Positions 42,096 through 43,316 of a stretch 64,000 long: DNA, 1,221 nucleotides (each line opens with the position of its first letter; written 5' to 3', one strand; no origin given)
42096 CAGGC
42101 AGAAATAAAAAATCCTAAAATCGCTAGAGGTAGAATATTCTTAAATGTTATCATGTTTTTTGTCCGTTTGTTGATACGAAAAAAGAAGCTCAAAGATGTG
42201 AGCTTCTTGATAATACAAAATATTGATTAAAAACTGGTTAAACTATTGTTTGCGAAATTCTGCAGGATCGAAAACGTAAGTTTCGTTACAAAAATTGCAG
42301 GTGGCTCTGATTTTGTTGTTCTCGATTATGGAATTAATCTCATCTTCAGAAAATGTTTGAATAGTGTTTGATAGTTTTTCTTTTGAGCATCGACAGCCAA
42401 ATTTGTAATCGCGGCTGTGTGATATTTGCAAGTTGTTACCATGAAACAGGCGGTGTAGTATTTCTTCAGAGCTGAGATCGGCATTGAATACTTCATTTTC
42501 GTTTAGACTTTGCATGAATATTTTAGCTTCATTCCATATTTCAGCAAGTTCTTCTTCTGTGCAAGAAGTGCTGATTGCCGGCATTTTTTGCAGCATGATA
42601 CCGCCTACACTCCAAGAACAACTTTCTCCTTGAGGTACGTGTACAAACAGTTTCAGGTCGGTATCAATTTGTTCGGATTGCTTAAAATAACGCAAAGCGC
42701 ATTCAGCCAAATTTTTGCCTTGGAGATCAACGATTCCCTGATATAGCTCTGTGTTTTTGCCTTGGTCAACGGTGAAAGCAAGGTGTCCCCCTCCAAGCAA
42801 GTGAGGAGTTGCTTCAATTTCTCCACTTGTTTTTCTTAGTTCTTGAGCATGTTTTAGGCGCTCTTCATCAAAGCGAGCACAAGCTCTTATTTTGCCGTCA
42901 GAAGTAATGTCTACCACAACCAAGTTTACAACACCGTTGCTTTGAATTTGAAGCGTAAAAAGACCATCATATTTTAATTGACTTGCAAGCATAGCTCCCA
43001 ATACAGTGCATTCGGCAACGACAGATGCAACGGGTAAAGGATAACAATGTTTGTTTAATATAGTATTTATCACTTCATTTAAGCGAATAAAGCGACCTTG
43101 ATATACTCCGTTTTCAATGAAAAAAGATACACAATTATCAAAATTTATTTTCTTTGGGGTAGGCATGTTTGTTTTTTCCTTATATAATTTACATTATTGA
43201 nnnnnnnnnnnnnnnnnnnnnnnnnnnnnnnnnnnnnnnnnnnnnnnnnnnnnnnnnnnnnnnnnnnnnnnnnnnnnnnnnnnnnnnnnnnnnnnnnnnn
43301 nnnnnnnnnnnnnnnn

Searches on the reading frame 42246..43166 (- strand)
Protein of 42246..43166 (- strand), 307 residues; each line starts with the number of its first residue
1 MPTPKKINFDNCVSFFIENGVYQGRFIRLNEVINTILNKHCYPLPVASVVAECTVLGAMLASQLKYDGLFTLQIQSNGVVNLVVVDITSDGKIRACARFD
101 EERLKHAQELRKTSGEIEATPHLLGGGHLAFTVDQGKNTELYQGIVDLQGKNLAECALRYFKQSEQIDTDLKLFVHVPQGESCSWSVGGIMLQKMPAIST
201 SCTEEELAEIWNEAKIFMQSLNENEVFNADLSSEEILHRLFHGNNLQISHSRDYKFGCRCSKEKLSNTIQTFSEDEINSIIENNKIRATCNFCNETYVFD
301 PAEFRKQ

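Call 40: search_protein_families(library=ncbifam, proteins=[window:42246-43166:-], max_evalue=1e-10)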
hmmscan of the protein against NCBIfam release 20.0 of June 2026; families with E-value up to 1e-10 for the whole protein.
window:42246-43166:- (307 aa): 2 families
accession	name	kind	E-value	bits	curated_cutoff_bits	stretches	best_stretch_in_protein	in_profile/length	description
NF002386.0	PRK01402.1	equivalog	2e-84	283.4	346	1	10-306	22-332/335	Hsp33 family molecular chaperone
NF001033.0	PRK00114.1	equivalog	1.2e-57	195.3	244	1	10-304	4-286/297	Hsp33 family molecular chaperone HslO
